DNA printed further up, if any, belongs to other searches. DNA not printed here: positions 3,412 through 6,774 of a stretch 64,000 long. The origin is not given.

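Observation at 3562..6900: Stand-alone MmeI-like Type IIG restriction-modification gene flanked by a transposase stump and a dense REP cluster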

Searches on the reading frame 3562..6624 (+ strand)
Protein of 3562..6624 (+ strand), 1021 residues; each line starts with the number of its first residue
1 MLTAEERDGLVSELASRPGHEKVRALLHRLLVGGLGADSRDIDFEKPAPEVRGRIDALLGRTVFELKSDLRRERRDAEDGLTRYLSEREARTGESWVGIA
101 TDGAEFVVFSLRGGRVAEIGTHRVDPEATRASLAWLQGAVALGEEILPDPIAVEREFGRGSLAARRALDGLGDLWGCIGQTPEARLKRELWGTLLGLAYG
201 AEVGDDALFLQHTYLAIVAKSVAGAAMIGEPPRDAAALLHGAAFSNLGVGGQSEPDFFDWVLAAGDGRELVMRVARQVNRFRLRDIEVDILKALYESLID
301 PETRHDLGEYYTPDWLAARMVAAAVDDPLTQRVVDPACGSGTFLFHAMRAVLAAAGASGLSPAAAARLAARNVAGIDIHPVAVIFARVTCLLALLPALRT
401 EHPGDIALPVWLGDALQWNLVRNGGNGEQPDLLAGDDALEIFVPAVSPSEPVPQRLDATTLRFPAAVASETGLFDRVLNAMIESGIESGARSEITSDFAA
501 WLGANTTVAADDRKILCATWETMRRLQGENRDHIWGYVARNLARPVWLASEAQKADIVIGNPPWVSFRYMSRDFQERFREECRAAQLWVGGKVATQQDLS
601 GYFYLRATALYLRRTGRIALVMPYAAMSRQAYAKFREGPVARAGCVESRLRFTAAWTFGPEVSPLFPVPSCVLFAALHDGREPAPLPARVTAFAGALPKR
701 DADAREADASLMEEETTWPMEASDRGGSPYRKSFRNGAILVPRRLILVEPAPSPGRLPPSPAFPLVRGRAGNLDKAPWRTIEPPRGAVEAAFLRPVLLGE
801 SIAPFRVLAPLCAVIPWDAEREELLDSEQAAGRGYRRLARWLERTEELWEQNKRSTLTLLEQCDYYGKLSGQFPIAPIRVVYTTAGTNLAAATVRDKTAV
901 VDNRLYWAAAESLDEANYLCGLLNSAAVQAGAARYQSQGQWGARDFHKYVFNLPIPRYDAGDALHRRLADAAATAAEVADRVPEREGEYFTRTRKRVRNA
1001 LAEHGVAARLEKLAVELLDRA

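Call 3: search_protein_families(library=pfam, proteins=[window:3562-6624:+], max_evalue=0.01)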
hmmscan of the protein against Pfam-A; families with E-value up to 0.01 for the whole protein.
window:3562-6624:+ (1021 aa): 4 families
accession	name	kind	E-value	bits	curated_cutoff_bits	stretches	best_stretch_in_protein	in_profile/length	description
PF02384.22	N6_Mtase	-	2.9e-13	50.3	20.4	2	289-354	4-71/311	N-6 DNA Methylase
PF07669.17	Eco57I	-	3.6e-09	37.4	25.3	1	372-636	2-150/171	Eco57I restriction-modification methylase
PF20473.4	MmeI_Mtase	-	1.3e-05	25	27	1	331-393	21-85/259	MmeI, DNA-methyltransferase domain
PF01170.24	UPF0020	-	0.0052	17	22.3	0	316-349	16-48/197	RMKL-like, methyltransferase domain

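Call 4: search_protein_families(library=padloc, proteins=[window:3562-6624:+], max_evalue=0.01)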
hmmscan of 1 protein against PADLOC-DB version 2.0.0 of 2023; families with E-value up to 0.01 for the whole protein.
window:3562-6624:+ (1021 aa): 47 families (the best 25 are shown)
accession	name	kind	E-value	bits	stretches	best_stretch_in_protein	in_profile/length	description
PDLC03630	REase_MTase_IIG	-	1.2e-73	246.5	2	238-637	293-692/1100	Type IIG restriction enzyme-methyltransferase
PDLC03580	REase_II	-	1e-37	127.5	2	240-639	303-707/1112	Type II restriction enzyme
PDLC03625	REase_MTase_IIG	-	9e-30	101.2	3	281-416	378-516/1109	Type IIG restriction enzyme-methyltransferase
PDLC03338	MTase_II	-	6.2e-17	59.5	1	266-400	89-223/604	Type II methyltransferase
PDLC04134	mad2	-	7.9e-16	55.9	1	274-441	237-369/492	mads_2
PDLC03348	MTase_II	-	2e-15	54.4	1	276-392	188-311/727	Type II methyltransferase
PDLC03021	MTase_I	-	1.6e-12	45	1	273-387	127-242/491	Type I methyltransferase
PDLC02529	PglX|PglXI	-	3.3e-11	39.6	1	331-429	229-329/1189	PglX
PDLC03267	MTase_II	-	5.4e-11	40.1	1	550-627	102-174/539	Type II methyltransferase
PDLC03627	REase_MTase_IIG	-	6.5e-11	38.7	3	332-351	409-428/1136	Type IIG restriction enzyme-methyltransferase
PDLC03335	MTase_II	-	3e-10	37.4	1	278-435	51-201/607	Type II methyltransferase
PDLC03623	REase_MTase_IIG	-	3e-10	36.6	1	281-398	277-399/1022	Type IIG restriction enzyme-methyltransferase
PDLC03026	MTase_I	-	1.8e-09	35.3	1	274-392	106-227/487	Type I methyltransferase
PDLC03357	MTase_II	-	2.4e-09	34.1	1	283-348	96-160/620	Type II methyltransferase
PDLC03025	MTase_I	-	1.2e-08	32.1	1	289-392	142-241/569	Type I methyltransferase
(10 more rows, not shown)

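Call 5: search_protein_families(library=ncbifam, proteins=[window:3562-6624:+], max_evalue=0.01)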
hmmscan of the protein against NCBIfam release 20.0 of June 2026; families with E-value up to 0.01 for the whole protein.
window:3562-6624:+ (1021 aa): 7 families
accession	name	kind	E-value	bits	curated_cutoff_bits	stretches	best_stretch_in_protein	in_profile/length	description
NF047738.1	antiphage_MADS2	equivalog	8.1e-11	40.9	720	1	273-353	276-355/654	methylation-associated defense system DNA methyltransferase MAD2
NF033451.1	BREX_2_MTaseX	equivalog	3.1e-09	35.1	400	1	329-417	222-316/1185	BREX-2 system adenine-specific DNA-methyltransferase PglX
TIGR02987.1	met_A_Alw26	exception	1.9e-07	30.2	353.5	1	307-351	3-53/523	Alw26I/Eco31I/Esp3I family type II restriction adenine-specific DNA-methyltransferase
NF033454.1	BREX_5_MTaseX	exception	8.6e-06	23.6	900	1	321-348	293-320/1404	BREX-5 system adenine-specific DNA-methyltransferase PglX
NF033452.1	BREX_1_MTaseX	exception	0.00018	19.5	500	0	327-386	311-371/1210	BREX-1 system adenine-specific DNA-methyltransferase PglX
NF033455.1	BREX_6_MTaseX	exception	0.003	15.1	900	1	309-388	308-394/1319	BREX-6 system adenine-specific DNA-methyltransferase PglX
TIGR00536.1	hemK_fam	subfamily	0.006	15.7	115.5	0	547-585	174-212/286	HemK family protein methyltransferase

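Call 6: find_homologous_proteins(query=window:3562-6624:+, max_evalue=0.00001)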
Query window:3562-6624:+ (1021 aa): 3839 proteins with E <= 0.00001 among 8000 candidates; the best 120 are listed.
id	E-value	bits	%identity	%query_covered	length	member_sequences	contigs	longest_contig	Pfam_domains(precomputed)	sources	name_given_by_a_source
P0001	0.0e+0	2295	100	100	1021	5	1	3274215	PF02384.23,PF07669.18,PF20473.5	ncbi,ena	-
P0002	0.0e+0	2093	92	100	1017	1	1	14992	PF02384.23,PF07669.18,PF20473.5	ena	-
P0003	0.0e+0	2028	89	100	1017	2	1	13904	PF02384.23,PF07669.18,PF20473.5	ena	-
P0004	0.0e+0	1993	87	100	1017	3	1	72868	PF02384.23,PF07669.18,PF20473.5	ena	-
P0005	0.0e+0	1975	87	100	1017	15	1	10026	PF02384.23,PF07669.18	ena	-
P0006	0.0e+0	1928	84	100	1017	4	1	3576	PF02384.23,PF07669.18,PF20473.5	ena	-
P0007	0.0e+0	1743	77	99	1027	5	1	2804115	PF02384.23,PF07669.18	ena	-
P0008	0.0e+0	1729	77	100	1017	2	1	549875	PF02384.23,PF07669.18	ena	-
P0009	0.0e+0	1721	76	100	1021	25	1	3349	PF02384.23,PF07669.18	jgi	-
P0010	0.0e+0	1709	76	100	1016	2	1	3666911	PF02384.23,PF07669.18,PF20473.5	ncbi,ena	-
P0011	0.0e+0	1689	74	100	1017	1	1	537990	PF02384.23,PF07669.18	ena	-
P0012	0.0e+0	1682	74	100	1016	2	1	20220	PF02384.23,PF07669.18,PF20473.5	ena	-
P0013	0.0e+0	1661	74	100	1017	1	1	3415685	PF02384.23,PF07669.18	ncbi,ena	-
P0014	0.0e+0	1645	72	100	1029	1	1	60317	PF02384.23,PF07669.18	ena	-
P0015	0.0e+0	1633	73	100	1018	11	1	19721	PF02384.23,PF07669.18,PF20473.5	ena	-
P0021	0.0e+0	1602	71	100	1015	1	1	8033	PF02384.23,PF07669.18,PF20473.5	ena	-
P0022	0.0e+0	1602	71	100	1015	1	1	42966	PF02384.23,PF07669.18,PF20473.5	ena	-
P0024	0.0e+0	1596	71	100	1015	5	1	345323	PF02384.23,PF07669.18,PF20473.5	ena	-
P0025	0.0e+0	1593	70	100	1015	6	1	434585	PF02384.23,PF07669.18,PF20473.5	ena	-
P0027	0.0e+0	1590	69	100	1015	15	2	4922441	PF02384.23,PF07669.18,PF20473.5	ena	-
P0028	0.0e+0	1586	70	100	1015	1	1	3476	PF02384.23,PF07669.18,PF20473.5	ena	-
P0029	0.0e+0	1581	71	100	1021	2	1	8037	PF02384.23,PF07669.18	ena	-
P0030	0.0e+0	1580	69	100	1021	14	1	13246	PF02384.23,PF07669.18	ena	-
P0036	0.0e+0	1575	69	100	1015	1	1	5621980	PF02384.23,PF07669.18,PF20473.5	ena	-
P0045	0.0e+0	1566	69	100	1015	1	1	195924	PF02384.23,PF07669.18,PF20473.5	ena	-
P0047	0.0e+0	1565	69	99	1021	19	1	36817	PF02384.23,PF07669.18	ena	-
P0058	0.0e+0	1555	70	100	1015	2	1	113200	PF02384.23,PF07669.18,PF20473.5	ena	-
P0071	0.0e+0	1545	68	100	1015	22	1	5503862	PF02384.23,PF07669.18,PF01170.25,PF20473.5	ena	-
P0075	0.0e+0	1540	68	100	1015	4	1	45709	PF02384.23,PF07669.18,PF01170.25,PF20473.5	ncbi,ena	-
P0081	0.0e+0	1536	68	100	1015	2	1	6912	PF02384.23,PF07669.18,PF20473.5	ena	-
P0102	0.0e+0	1511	66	100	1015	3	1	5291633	PF02384.23,PF07669.18,PF01170.25,PF20473.5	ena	-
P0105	0.0e+0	1508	69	98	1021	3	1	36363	PF02384.23,PF07669.18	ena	-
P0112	0.0e+0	1498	67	100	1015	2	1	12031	PF02384.23,PF07669.18,PF01170.25,PF20473.5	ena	-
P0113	0.0e+0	1496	66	100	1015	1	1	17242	PF02384.23,PF07669.18,PF01170.25,PF20473.5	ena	-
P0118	0.0e+0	1486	68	100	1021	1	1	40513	PF02384.23,PF07669.18,PF20473.5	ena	-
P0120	0.0e+0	1485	64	100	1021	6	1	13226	PF02384.23,PF07669.18,PF20473.5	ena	-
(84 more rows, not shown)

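Call 7: search_solved_structures(query=window:3562-6624:+, max_evalue=0.01, show_alignments=2)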
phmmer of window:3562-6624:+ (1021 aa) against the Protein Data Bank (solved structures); distinct sequences matched with E-value up to 0.01: 3.
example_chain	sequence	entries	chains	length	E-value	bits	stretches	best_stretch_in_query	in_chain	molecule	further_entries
3ufb_A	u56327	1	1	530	0.0001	23.8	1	276-348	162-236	Type I restriction-modification system methyltransferase subunit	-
2okc_A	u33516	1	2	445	0.00031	22.3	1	285-388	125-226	Type I restriction enzyme StySJI M protein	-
7vru_A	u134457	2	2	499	0.0082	17.5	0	286-357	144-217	Site-specific DNA-methyltransferase (adenine-specific)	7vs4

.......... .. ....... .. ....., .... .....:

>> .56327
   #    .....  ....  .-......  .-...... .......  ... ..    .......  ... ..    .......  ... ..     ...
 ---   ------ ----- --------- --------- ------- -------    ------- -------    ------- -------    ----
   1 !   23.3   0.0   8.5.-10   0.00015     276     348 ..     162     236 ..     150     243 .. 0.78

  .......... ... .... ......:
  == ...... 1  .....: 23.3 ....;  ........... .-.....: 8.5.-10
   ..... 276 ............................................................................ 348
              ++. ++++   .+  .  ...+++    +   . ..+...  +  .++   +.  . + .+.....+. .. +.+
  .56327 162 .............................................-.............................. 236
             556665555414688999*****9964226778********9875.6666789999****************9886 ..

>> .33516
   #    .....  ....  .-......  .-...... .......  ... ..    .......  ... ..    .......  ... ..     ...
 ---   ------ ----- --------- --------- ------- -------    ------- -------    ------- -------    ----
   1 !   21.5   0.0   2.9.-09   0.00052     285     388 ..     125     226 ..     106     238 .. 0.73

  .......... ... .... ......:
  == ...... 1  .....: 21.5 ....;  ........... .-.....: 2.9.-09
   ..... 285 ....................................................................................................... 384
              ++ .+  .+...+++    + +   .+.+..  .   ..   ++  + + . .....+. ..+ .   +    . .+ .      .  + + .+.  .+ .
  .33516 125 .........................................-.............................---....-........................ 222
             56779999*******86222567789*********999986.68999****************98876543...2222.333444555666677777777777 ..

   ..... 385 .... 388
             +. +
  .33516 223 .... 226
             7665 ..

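Call 9: find_encoding_contigs(protein=P0001, flank=10000, max_places=3)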
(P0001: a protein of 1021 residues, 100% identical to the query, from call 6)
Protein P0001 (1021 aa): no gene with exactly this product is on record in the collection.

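Call 10: find_encoding_contigs(protein=P0007, flank=8000, max_places=2)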
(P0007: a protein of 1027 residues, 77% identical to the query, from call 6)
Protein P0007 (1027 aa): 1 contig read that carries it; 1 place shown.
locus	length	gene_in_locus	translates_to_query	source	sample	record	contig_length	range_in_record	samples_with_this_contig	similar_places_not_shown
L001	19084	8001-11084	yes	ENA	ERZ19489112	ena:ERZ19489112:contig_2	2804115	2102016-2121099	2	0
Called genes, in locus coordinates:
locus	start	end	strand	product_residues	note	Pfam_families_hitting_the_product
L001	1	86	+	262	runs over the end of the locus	PF00561:Abhydrolase_1, PF12697:Abhydrolase_6, PF12146:Hydrolase_4 (weak)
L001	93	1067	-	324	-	PF01408:GFO_IDH_MocA, PF22725:GFO_IDH_MocA_C3, PF02894:GFO_IDH_MocA_C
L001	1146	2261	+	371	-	PF00724:Oxidored_FMN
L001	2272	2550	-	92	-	PF03795:YCII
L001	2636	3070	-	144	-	PF13622:4HBT_3 (weak), PF03061:4HBT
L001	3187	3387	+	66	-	-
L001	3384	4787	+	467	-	PF01425:Amidase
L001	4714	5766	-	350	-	PF00355:Rieske, PF19112:VanA_C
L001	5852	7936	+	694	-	PF05378:Hydant_A_N, PF01968:Hydantoinase_A, PF19278:Hydant_A_C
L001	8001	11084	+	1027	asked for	PF02384:N6_Mtase (weak), PF07669:Eco57I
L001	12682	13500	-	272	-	PF00561:Abhydrolase_1, PF12697:Abhydrolase_6, PF03096:Ndr (weak)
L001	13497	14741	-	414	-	PF00296:Bac_luciferase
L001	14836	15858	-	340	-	PF00535:Glycos_transf_2, PF13641:Glyco_tranf_2_3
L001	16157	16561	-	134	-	PF01609:DDE_Tnp_1, PF13586:DDE_Tnp_1_2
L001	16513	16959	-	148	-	PF13340:DUF4096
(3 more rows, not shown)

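Call 11: find_encoding_contigs(protein=P0010, flank=8000, max_places=2)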
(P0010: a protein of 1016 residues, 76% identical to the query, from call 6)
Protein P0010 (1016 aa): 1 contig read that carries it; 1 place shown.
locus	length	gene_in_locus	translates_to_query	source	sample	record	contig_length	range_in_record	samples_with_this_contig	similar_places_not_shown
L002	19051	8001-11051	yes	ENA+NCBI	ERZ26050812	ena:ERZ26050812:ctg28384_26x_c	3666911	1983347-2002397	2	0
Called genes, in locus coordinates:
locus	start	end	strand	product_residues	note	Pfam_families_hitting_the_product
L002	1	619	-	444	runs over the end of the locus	-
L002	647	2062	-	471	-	PF00355:Rieske, PF19301:LigXa_C (weak)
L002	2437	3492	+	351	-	PF03480:DctP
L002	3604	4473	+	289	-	PF02826:2-Hacid_dh_C, PF03446:NAD_binding_2, PF03807:F420_oxidored (weak), PF14833:NAD_binding_11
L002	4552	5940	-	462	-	PF00743:FMO-like, PF01266:DAO (faint), PF07992:Pyr_redox_2 (weak), PF13450:NAD_binding_8, PF13454:NAD_binding_9 (faint), PF13738:Pyr_redox_3, PF01593:Amino_oxidase, PF13434:Lys_Orn_oxgnase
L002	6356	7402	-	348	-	PF00730:HhH-GPD, PF00633:HHH, PF14815:NUDIX_4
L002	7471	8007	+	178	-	PF05258:DciA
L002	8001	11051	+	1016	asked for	PF02384:N6_Mtase, PF20473:MmeI_Mtase (faint), PF07669:Eco57I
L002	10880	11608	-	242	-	-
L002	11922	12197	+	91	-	-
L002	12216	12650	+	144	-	-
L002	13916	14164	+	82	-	-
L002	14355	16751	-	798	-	PF01315:Ald_Xan_dh_C, PF02738:MoCoBD_1, PF20256:MoCoBD_2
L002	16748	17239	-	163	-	PF00111:Fer2, PF13085:Fer2_3 (faint), PF01799:Fer2_2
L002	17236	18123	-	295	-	PF00941:FAD_binding_5, PF03450:CO_deh_flav_C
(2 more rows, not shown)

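Call 12: find_encoding_contigs(protein=P0027, flank=8000, max_places=2)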
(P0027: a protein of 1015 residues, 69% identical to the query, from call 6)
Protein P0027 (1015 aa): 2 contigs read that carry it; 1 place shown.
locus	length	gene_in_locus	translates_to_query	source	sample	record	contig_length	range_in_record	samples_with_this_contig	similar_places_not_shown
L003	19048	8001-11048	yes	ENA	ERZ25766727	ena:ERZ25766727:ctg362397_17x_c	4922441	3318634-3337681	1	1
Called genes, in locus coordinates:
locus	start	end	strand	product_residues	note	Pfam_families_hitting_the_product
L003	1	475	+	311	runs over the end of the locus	PF12760:Zn_ribbon_IS1595, PF12762:DDE_Tnp_IS1595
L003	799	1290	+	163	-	-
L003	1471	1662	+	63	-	-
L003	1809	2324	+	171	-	PF03466:LysR_substrate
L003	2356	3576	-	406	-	-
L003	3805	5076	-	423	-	PF00353:HemolysinCabind (weak), PF08548:Peptidase_M10_C (faint), PF00353:HemolysinCabind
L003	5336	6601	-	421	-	PF00353:HemolysinCabind (weak), PF08548:Peptidase_M10_C (weak), PF00353:HemolysinCabind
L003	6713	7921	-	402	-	PF05940:NnrS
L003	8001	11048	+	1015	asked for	PF02384:N6_Mtase, PF20473:MmeI_Mtase (faint), PF07669:Eco57I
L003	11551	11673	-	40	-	-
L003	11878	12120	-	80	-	-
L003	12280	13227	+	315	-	PF13384:HTH_23, PF13518:HTH_28 (weak), PF13565:HTH_32, PF13592:HTH_33, PF13358:DDE_3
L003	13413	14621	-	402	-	PF13416:SBP_bac_8 (weak)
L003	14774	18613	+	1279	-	PF05378:Hydant_A_N, PF01968:Hydantoinase_A, PF19278:Hydant_A_C, PF02538:Hydantoinase_B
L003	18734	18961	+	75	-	-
